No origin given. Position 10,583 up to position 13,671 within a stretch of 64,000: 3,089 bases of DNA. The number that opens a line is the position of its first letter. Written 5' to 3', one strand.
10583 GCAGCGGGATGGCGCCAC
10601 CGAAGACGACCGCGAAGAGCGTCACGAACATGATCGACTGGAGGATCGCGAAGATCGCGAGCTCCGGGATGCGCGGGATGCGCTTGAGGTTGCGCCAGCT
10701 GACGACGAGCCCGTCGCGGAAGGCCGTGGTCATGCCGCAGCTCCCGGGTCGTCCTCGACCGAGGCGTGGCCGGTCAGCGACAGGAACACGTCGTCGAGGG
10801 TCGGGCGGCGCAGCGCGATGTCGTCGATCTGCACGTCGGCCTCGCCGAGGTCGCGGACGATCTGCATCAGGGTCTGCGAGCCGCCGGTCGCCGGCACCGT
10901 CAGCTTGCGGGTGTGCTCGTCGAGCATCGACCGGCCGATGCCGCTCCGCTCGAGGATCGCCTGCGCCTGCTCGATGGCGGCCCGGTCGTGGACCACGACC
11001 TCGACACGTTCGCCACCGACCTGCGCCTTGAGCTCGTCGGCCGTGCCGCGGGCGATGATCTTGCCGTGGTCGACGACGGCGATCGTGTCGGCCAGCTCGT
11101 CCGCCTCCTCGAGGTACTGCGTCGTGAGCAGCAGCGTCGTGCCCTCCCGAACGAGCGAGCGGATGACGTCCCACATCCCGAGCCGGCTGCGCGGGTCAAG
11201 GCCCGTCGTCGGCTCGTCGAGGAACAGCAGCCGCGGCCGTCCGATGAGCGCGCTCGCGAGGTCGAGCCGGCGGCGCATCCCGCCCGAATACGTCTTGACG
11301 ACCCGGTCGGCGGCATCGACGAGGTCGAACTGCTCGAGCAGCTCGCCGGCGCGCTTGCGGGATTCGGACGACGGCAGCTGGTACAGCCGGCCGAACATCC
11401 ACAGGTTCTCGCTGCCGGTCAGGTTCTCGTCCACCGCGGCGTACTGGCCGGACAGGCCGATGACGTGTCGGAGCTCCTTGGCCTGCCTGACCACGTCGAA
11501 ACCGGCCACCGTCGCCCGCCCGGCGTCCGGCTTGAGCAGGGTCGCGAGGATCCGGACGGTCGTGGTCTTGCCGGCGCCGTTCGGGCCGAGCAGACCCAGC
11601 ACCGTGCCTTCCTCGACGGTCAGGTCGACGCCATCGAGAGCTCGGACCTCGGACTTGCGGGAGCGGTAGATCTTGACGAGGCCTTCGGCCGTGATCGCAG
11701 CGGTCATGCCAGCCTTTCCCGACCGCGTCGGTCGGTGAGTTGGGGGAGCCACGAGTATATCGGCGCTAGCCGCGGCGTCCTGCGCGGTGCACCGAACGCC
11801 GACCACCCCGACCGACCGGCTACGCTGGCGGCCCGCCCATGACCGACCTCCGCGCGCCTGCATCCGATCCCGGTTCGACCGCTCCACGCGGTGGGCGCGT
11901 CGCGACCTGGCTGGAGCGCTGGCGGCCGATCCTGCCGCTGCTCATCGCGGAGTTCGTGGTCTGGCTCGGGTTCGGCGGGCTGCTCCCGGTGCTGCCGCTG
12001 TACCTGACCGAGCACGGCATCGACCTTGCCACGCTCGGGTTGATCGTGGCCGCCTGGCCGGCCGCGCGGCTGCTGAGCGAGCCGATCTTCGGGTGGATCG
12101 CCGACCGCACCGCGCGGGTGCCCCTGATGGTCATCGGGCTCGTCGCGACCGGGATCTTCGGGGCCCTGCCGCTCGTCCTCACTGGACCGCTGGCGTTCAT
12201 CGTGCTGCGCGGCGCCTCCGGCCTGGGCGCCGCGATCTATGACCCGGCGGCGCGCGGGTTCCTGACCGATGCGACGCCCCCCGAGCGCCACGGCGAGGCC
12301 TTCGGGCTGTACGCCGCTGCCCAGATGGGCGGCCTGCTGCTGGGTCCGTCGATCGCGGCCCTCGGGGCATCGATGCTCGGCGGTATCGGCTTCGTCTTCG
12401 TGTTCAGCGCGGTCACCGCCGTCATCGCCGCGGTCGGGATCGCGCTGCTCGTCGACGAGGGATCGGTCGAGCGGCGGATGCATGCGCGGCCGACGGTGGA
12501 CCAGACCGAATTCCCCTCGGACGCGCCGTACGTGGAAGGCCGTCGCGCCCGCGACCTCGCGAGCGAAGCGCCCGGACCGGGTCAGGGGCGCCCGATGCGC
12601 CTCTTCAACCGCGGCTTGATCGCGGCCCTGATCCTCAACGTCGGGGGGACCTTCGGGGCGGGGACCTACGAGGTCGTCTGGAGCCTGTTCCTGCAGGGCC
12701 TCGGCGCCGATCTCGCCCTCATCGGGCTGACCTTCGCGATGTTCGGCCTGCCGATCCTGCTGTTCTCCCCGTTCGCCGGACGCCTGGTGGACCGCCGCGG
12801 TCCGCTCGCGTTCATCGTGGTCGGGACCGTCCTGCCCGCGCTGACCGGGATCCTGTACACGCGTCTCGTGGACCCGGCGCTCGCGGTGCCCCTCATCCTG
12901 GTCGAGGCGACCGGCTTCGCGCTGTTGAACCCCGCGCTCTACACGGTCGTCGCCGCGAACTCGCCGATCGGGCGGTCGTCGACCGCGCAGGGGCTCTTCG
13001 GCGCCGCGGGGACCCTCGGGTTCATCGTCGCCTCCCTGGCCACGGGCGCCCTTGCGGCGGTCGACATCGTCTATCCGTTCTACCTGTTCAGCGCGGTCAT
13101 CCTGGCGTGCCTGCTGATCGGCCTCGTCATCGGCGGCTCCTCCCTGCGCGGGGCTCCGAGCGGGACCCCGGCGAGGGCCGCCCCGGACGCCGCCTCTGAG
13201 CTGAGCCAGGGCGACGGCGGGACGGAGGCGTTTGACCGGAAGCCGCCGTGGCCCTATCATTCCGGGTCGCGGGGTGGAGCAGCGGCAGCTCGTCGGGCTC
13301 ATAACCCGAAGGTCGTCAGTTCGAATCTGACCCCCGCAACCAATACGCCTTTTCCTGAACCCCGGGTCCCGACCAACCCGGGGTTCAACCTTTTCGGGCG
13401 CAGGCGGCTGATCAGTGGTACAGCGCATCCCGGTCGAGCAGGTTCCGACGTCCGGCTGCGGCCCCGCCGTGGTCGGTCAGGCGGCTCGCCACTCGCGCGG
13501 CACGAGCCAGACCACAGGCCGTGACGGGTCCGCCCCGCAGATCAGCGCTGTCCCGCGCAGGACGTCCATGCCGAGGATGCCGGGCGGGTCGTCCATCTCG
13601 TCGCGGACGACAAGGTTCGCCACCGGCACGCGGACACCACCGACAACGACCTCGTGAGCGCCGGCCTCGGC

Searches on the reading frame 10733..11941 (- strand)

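Call 58: search_protein_families(library=pfam, proteins=[window:10733-11941:-], max_evalue=0.001)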
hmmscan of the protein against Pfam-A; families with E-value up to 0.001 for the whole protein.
window:10733-11941:- (403 aa): 4 families
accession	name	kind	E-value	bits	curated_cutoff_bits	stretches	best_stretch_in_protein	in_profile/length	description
PF00005.33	ABC_tran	-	9.7e-33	114.1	25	1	102-246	1-137/137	ABC transporter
PF13304.12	AAA_21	-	1.3e-10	42.2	27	1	218-275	238-298/304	AAA domain, putative AbiEii toxin, Type IV TA system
PF13732.12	DrrA1-3_C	-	1.4e-08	35.8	27.4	1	299-389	1-80/81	ATP-binding protein DrrA1-3-like, C-terminal domain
PF00448.28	SRP54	-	0.00025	21.2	22.7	1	114-154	3-43/196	SRP54-type protein, GTPase domain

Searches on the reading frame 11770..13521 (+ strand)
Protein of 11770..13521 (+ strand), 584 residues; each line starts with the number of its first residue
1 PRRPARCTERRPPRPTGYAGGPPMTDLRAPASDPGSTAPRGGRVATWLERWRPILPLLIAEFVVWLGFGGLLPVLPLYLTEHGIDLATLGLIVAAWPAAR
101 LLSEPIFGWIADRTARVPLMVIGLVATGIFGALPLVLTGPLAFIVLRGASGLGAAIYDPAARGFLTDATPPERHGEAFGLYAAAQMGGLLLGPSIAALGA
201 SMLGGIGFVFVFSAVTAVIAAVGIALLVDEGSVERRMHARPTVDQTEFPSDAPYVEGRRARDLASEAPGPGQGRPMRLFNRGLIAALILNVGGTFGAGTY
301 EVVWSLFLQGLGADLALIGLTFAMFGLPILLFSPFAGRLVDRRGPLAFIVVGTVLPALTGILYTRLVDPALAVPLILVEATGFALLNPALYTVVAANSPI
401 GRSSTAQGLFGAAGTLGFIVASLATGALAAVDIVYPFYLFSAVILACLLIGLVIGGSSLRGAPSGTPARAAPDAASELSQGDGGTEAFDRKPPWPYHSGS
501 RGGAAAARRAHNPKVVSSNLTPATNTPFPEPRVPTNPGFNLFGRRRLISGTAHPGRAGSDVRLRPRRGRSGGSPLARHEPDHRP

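Call 58: search_protein_families(library=pfam, proteins=[window:11770-13521:+], max_evalue=0.001)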
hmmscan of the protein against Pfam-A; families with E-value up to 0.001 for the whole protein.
window:11770-13521:+ (584 aa): 2 families
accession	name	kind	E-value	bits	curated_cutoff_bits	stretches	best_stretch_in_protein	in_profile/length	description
PF07690.21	MFS_1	-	7.6e-43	147.2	33.4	2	57-296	1-220/347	Major Facilitator Superfamily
PF12832.13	MFS_1_like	-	5e-19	69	25.2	1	62-429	9-362/373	MFS_1 like family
